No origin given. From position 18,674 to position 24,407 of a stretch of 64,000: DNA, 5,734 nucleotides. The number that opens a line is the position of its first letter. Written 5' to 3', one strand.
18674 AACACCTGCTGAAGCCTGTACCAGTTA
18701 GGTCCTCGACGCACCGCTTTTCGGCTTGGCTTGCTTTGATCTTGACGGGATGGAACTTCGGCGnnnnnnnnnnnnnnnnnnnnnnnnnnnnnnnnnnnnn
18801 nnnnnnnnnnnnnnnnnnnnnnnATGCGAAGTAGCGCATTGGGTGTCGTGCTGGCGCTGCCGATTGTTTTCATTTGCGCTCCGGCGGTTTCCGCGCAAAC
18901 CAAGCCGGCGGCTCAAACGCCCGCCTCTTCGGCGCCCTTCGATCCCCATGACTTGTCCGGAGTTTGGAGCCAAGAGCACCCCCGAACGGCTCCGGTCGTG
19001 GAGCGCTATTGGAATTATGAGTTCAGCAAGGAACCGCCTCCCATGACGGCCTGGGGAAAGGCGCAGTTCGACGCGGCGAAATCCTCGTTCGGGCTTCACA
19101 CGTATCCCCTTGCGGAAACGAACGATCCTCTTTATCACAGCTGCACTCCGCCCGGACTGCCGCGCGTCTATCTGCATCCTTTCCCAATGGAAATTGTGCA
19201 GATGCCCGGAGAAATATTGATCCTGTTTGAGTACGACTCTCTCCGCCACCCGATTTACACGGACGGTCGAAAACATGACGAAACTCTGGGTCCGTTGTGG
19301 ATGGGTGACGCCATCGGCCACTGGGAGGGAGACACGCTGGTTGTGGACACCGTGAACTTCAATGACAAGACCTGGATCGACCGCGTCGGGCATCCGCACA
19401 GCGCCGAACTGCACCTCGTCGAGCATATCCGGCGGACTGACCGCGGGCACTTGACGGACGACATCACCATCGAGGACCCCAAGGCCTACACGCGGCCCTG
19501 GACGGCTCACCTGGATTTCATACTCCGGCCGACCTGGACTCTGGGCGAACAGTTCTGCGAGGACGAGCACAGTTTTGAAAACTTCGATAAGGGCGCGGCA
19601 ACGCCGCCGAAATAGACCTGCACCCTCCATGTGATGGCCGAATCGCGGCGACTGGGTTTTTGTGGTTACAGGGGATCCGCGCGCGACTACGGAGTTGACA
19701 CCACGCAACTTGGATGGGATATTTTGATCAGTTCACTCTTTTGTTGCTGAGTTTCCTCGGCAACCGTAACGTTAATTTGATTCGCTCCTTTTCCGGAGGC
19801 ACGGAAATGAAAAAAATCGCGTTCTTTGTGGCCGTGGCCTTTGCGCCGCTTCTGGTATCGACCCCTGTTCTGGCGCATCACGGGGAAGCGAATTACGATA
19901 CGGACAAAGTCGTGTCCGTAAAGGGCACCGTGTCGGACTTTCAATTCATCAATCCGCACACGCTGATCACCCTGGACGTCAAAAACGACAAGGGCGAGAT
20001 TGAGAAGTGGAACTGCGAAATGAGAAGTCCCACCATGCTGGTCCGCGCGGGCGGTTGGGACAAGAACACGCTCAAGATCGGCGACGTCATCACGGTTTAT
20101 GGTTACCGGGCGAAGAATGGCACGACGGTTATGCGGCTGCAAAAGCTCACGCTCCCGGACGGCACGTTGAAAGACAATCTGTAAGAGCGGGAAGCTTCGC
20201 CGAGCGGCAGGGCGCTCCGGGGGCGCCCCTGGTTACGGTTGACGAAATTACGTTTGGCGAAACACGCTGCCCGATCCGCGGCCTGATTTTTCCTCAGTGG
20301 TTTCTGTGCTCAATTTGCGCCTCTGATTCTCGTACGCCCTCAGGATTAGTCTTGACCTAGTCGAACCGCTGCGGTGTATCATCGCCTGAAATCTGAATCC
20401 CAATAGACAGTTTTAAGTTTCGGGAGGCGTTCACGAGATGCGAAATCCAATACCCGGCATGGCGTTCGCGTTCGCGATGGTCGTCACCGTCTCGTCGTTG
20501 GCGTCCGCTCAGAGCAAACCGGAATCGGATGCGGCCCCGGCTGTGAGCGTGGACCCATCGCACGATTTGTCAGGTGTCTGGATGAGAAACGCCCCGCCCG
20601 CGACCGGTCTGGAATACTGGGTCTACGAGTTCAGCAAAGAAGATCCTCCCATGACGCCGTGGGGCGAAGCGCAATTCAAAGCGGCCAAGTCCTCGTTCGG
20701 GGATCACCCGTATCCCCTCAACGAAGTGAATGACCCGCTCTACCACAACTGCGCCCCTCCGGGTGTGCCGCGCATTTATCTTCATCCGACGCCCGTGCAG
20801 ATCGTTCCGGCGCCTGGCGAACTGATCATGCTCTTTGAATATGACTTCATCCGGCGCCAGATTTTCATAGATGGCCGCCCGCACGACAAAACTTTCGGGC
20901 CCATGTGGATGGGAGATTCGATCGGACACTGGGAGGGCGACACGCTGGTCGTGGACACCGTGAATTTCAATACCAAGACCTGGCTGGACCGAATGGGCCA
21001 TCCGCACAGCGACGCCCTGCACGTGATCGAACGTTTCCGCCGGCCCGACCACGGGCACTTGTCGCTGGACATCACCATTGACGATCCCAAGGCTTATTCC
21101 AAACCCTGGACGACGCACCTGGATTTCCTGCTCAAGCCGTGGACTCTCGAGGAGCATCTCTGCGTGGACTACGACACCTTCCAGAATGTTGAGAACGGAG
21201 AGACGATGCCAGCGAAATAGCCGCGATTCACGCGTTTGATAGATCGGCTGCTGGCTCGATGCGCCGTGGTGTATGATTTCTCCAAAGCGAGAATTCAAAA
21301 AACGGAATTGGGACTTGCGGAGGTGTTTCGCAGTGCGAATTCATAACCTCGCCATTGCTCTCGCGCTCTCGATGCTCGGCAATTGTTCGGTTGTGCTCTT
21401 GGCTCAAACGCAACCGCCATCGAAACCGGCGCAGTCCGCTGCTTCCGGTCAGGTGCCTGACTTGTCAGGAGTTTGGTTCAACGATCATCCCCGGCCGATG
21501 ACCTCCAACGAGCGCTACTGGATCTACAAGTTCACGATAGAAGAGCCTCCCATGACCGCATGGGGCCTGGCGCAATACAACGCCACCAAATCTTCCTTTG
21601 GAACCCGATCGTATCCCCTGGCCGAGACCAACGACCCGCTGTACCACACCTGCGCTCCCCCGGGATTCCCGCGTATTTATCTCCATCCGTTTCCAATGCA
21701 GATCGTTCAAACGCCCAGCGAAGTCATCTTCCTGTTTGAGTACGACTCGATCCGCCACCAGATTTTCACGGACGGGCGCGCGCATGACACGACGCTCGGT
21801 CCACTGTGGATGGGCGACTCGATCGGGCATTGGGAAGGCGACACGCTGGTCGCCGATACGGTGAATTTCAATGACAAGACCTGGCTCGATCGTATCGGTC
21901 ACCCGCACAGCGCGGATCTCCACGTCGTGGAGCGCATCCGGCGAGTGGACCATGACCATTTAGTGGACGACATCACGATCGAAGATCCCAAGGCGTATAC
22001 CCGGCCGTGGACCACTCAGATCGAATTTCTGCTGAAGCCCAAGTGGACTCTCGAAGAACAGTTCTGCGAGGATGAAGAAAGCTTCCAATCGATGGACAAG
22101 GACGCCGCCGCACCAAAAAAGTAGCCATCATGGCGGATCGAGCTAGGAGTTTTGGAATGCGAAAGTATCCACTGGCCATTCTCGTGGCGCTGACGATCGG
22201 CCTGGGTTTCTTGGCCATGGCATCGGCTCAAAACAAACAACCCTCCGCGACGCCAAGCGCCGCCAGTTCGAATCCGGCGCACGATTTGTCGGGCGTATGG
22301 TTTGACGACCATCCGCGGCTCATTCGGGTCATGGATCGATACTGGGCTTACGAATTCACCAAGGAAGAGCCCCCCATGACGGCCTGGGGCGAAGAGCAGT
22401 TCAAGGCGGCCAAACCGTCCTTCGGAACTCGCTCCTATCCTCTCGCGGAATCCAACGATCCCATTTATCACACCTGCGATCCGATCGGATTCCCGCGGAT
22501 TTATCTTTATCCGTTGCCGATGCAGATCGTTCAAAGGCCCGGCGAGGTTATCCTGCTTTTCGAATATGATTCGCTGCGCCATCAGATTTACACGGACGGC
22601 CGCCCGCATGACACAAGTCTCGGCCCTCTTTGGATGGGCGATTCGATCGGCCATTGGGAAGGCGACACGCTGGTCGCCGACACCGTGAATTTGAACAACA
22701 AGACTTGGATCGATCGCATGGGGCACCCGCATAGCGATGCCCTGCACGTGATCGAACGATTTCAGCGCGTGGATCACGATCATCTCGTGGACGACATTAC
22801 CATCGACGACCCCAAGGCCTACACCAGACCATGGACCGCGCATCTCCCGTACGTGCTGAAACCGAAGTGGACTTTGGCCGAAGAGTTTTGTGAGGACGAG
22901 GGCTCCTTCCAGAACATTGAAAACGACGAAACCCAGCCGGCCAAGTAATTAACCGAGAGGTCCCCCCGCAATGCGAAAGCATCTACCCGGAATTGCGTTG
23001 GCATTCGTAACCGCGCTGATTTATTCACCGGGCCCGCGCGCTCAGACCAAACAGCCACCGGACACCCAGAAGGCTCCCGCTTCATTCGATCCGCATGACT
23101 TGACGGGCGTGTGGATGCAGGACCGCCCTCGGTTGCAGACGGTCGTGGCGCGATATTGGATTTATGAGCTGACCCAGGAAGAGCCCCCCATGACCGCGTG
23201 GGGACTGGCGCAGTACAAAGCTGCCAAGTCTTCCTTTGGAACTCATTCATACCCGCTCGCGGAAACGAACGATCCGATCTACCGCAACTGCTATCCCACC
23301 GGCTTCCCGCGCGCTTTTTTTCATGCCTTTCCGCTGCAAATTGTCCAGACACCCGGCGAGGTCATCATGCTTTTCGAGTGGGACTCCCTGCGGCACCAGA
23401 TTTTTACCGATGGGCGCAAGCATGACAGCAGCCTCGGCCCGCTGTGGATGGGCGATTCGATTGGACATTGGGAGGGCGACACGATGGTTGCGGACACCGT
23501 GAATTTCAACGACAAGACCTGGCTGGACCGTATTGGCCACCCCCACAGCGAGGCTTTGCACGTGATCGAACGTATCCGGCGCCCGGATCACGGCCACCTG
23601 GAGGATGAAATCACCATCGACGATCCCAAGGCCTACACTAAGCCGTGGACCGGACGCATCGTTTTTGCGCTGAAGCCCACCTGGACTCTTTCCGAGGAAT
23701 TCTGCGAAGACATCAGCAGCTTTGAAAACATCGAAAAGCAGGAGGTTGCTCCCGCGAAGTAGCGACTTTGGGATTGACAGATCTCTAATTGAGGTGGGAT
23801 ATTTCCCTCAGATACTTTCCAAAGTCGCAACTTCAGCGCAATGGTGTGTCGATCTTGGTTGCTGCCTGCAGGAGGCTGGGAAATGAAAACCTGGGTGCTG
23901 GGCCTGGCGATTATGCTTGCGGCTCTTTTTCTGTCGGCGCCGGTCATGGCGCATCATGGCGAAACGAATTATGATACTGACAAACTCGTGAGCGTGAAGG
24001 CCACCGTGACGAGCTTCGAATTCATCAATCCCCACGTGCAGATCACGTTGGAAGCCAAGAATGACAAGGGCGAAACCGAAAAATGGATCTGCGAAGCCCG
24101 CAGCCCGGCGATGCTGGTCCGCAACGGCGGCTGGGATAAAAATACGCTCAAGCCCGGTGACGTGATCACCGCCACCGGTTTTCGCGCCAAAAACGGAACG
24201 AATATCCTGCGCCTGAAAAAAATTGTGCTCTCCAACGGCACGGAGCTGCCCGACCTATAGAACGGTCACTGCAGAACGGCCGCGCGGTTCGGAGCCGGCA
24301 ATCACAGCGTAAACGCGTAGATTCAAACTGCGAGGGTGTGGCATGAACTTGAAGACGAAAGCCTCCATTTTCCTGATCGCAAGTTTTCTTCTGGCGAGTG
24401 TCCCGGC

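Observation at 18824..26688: Ten-gene same-strand array built from only two secreted protein families (7 large + 3 small paralogs)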

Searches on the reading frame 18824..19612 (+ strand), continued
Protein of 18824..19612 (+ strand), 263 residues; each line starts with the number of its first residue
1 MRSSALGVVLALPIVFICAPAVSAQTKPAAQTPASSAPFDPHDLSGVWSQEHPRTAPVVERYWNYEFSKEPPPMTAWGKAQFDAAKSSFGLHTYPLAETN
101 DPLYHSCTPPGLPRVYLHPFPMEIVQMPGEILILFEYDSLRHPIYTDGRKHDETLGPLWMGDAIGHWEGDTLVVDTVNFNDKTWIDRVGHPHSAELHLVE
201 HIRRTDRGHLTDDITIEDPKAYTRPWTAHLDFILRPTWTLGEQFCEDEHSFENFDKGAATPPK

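Call 83: search_protein_families(library=pfam, proteins=[L034:13304-13783:+, L025:18342-18851:+, L025:18879-19859:+, L051:3722-4204:+], max_evalue=1)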
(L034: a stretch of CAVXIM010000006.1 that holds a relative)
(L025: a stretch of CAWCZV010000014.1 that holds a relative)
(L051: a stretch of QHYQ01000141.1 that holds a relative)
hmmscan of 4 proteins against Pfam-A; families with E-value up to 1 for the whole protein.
L034:13304-13783:+ (160 aa): 3 families
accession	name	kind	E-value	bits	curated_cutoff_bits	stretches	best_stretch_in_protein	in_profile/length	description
PF20349.3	DUF6644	-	6.4e-15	56.1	27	1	28-159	26-154/155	Family of unknown function (DUF6644)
PF09980.14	DUF2214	-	0.003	17.9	34.1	1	27-136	5-115/147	Predicted membrane protein (DUF2214)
PF19451.5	DUF5989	-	0.015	15.8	27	1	19-45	15-41/49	Family of unknown function (DUF5989)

L025:18342-18851:+ (170 aa): 1 family
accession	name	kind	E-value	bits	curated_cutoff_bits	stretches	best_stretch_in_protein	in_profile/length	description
PF20349.3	DUF6644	-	0.07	13.7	27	1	35-161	27-154/155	Family of unknown function (DUF6644)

L025:18879-19859:+ (327 aa): 4 families
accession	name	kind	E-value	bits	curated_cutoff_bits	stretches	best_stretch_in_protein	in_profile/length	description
PF20349.3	DUF6644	-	2.3e-07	31.5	27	1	185-316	23-152/155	Family of unknown function (DUF6644)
PF09990.14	DUF2231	-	0.00063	20.3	26.4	1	6-140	4-128/139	Predicted membrane protein (DUF2231)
PF24357.1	TMD0_ABC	-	0.069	13.7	27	0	251-310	57-113/159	ABC transporter TMD0 domain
PF09980.14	DUF2214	-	0.81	10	34.1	1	188-268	6-89/147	Predicted membrane protein (DUF2214)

L051:3722-4204:+ (161 aa): 3 families
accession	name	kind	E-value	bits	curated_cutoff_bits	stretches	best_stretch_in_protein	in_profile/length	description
PF20349.3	DUF6644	-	5.6e-08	33.5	27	1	25-150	22-148/155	Family of unknown function (DUF6644)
PF05425.18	CopD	-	0.1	13.5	32.1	1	62-148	2-97/105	Copper resistance protein D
PF09980.14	DUF2214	-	0.22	11.9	34.1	1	26-124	3-102/147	Predicted membrane protein (DUF2214)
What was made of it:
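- DUF6644 gives sub-threshold CopD hits (E = 4.7e-4) and DUF2214 hits (E about 3e-3) (call 83).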

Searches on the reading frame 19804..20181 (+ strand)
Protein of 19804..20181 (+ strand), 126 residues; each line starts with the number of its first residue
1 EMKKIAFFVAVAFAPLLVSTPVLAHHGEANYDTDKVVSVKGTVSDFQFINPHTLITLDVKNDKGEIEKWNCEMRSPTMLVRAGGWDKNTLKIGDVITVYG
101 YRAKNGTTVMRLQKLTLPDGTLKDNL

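Call 3: search_protein_families(library=pfam, proteins=[window:19804-20181:+], max_evalue=1)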
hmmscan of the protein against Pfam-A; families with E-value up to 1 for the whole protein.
window:19804-20181:+ (126 aa): 6 families
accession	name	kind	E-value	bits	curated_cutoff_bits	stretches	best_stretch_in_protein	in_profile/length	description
PF19649.4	DUF6152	-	1.3e-28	99.4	27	1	18-108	5-94/98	Family of unknown function (DUF6152)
PF13567.11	DUF4131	-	0.04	14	31.6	1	7-100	37-128/165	Domain of unknown function (DUF4131)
PF12869.13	tRNA_anti-like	-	0.056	13.4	23.5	1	33-100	69-130/146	tRNA_anti-like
PF01336.31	tRNA_anti-codon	-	0.069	13.5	27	1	37-104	1-59/75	OB-fold nucleic acid binding domain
PF02362.26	B3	-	0.13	12.6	30.1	1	50-111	30-96/101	B3 DNA binding domain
PF18914.6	DUF5666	-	0.17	12.6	27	1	86-108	34-54/60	Domain of unknown function (DUF5666)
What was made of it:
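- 19807..20184 (+): B1, DUF6152 (125 aa). Predicted cleavage is VLA|HHGE. Pfam PF19649, E = 1.3e-28 (call 3).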

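Call 4: search_protein_families(library=ncbifam, proteins=[window:19804-20181:+], max_evalue=1)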
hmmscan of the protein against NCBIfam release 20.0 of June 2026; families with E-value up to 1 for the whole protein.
window:19804-20181:+ (126 aa): 1 family
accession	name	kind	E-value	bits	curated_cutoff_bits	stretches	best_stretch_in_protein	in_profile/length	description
NF052405.1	NOV5WD8W_fam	equivalog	0.054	13.4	170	1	14-111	17-109/137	NOV5WD8W family nitrogen cycling protein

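Call 8: search_solved_structures(query=A2, max_evalue=10, show_alignments=2)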
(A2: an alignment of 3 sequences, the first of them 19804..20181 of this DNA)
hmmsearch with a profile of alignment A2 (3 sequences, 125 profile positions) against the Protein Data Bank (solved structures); distinct sequences matched with E-value up to 10: 6.
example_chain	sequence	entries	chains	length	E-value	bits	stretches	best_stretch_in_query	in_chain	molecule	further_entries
4n5q_A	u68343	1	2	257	1.3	12.3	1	75-106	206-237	Transient receptor potential cation channel subfamily V member 3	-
2i6r_A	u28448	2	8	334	1.4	12.2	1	57-120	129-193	HypE protein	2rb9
2xcy_A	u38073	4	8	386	1.4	12.1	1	81-122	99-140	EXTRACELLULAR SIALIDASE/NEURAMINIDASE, PUTATIVE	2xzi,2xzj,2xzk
4m4v_A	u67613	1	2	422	1.6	12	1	81-122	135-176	Extracellular sialidase/neuraminidase, putative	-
4m4n_A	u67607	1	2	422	1.6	12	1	81-122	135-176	Extracellular sialidase/neuraminidase, putative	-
4m4u_A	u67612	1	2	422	1.6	12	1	81-122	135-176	Extracellular sialidase/neuraminidase, putative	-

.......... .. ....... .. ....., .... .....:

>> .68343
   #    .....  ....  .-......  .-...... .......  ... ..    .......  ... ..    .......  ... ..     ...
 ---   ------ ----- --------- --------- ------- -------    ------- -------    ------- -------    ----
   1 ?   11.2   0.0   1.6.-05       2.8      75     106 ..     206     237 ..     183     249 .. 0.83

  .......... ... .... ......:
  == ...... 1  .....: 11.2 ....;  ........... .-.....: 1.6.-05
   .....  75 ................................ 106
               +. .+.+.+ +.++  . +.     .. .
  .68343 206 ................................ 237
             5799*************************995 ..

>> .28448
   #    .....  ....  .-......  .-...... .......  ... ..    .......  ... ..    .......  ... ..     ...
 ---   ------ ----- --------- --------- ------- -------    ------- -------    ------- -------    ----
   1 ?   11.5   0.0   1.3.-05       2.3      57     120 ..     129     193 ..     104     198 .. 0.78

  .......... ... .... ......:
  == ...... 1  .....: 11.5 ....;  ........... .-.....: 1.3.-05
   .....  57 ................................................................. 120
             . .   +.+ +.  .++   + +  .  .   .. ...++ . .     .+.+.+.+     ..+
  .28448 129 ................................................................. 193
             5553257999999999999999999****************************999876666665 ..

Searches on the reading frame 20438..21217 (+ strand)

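Call 3: search_protein_families(library=pfam, proteins=[window:20438-21217:+], max_evalue=1)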
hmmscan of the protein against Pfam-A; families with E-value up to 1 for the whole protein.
window:20438-21217:+ (260 aa): 0 families

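Call 4: search_protein_families(library=ncbifam, proteins=[window:20438-21217:+], max_evalue=1)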
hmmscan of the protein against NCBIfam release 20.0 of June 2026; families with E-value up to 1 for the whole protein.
window:20438-21217:+ (260 aa): 1 family
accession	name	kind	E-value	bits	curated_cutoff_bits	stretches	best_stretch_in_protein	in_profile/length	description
NF040680.1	chromo_anti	equivalog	0.09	12.6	86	1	12-45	8-34/133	enediyne antibiotic chromoprotein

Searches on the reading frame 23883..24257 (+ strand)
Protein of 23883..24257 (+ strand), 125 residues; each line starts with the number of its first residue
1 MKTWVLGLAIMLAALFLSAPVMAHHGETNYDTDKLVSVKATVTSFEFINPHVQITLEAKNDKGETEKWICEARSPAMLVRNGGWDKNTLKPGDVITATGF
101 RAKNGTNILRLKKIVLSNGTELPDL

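Call 3: search_protein_families(library=pfam, proteins=[window:23883-24257:+], max_evalue=1)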
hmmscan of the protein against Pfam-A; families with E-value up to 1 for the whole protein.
window:23883-24257:+ (125 aa): 2 families
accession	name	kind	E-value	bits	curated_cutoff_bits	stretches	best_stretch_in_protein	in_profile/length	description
PF19649.4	DUF6152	-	1.8e-24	86.1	27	1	17-106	5-93/98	Family of unknown function (DUF6152)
PF13567.11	DUF4131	-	0.036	14.2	31.6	1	6-99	37-128/165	Domain of unknown function (DUF4131)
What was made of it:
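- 23883..24260 (+): B2, DUF6152 (125 aa). Predicted cleavage is VMA|HHGE. Pfam, E = 1.8e-24 (call 3).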

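Call 4: search_protein_families(library=ncbifam, proteins=[window:23883-24257:+], max_evalue=1)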
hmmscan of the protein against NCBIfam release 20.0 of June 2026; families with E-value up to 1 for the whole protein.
window:23883-24257:+ (125 aa): 1 family
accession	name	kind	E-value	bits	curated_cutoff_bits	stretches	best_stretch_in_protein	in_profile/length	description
NF033567.1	act_recrut_TARP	equivalog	0.1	10.9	400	1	39-86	203-246/865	type III secretion system actin-recruiting effector Tarp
